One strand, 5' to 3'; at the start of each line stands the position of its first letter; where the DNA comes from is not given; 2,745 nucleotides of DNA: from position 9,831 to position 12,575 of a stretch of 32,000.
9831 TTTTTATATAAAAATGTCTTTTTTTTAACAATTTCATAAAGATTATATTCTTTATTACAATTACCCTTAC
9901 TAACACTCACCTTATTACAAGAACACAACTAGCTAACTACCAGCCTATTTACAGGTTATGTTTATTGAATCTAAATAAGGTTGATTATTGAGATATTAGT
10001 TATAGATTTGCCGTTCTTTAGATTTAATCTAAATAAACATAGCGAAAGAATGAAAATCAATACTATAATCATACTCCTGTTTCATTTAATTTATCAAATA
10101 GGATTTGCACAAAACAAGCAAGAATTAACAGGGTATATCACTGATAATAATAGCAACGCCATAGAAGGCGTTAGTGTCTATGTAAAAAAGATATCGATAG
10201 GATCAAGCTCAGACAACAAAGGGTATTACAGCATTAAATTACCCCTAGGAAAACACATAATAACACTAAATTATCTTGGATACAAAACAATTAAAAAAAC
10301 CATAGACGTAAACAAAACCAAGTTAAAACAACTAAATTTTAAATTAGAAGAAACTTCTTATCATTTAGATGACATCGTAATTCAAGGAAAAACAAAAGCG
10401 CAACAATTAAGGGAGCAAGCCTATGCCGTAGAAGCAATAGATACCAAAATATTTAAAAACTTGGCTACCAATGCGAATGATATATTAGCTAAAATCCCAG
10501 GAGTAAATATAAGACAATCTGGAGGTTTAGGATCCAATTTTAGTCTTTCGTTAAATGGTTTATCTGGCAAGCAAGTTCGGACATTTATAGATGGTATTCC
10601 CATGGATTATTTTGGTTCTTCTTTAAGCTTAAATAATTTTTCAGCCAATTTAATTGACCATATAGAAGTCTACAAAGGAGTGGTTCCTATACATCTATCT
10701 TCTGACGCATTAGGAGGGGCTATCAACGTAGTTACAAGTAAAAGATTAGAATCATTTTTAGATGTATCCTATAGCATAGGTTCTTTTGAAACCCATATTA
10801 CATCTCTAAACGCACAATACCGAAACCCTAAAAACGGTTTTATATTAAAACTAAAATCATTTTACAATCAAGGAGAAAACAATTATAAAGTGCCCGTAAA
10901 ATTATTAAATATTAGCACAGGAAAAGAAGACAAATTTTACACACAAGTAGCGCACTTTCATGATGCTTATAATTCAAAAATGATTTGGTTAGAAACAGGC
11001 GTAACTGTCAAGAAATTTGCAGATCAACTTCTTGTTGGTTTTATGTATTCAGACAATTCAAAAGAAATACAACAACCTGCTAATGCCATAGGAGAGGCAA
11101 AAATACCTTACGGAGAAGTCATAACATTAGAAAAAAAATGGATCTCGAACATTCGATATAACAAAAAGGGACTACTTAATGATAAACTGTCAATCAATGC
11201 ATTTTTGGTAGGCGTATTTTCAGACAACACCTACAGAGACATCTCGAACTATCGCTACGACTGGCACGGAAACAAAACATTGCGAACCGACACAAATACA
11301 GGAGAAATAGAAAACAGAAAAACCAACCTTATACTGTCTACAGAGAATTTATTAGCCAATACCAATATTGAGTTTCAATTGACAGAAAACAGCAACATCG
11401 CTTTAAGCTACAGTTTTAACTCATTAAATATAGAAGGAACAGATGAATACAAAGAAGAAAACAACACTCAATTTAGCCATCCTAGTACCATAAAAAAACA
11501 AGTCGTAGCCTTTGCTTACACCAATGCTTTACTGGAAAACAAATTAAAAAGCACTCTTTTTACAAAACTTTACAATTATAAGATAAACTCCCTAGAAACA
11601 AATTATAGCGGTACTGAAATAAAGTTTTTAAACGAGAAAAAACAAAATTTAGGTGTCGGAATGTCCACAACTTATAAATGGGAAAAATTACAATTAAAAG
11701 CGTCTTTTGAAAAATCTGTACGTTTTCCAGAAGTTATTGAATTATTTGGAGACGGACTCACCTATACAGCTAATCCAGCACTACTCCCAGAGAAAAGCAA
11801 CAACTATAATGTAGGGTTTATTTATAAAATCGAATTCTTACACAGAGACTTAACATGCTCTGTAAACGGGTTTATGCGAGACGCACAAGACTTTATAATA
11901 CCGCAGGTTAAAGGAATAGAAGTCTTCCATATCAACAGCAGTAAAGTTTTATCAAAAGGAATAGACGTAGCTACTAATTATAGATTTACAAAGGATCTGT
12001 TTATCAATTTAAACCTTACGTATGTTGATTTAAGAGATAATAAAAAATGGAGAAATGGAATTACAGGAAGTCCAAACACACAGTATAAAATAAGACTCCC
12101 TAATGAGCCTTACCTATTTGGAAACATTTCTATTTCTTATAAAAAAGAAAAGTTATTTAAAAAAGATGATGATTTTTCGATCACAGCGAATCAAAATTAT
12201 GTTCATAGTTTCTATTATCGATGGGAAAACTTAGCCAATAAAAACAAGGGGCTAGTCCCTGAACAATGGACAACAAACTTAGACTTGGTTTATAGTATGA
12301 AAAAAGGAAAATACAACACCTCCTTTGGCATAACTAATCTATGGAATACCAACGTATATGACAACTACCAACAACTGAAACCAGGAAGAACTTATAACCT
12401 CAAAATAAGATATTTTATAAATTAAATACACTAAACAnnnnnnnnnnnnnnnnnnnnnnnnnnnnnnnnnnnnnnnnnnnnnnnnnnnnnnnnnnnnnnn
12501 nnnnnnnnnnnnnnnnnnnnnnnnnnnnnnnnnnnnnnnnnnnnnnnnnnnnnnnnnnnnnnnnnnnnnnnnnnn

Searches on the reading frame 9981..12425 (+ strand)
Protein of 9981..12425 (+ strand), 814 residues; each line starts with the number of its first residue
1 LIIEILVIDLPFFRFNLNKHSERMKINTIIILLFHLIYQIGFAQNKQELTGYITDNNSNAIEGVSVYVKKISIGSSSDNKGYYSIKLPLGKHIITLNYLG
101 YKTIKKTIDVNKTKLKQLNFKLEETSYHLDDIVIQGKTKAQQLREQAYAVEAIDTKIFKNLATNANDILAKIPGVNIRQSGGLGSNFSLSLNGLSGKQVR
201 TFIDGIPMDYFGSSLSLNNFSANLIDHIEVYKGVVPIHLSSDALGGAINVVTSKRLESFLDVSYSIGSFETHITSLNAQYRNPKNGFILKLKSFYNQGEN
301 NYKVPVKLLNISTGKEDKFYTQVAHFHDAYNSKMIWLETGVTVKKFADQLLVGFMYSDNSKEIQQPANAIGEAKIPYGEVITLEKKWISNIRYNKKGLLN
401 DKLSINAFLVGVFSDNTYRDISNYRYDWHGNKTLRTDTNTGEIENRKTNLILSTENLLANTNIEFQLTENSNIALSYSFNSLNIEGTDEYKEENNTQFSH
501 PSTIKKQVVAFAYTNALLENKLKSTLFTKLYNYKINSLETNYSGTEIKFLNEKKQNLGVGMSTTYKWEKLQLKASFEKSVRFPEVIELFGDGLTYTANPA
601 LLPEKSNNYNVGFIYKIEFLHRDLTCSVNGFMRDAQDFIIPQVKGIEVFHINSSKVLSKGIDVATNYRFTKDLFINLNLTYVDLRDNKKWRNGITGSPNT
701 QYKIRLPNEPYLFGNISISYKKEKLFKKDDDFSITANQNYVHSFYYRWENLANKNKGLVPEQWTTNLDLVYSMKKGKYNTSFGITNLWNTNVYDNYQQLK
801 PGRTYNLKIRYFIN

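Call 14: search_protein_families(library=pfam, proteins=[window:9981-12425:+])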
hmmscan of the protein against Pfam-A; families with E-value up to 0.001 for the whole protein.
window:9981-12425:+ (814 aa): 4 families
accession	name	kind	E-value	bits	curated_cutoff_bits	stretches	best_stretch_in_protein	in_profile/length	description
PF13715.12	CarbopepD_reg_2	-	4.8e-19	68.6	32.2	1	49-134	1-88/88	CarboxypepD_reg-like domain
PF07715.20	Plug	-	5e-17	62.8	23.9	1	143-247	2-107/107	TonB-dependent Receptor Plug Domain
PF13620.12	CarboxypepD_reg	-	4.8e-10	40.1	32.3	1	49-123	2-82/82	Carboxypeptidase regulatory-like domain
PF08308.17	PEGA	-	0.00064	20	20.8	0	84-125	28-70/71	PEGA domain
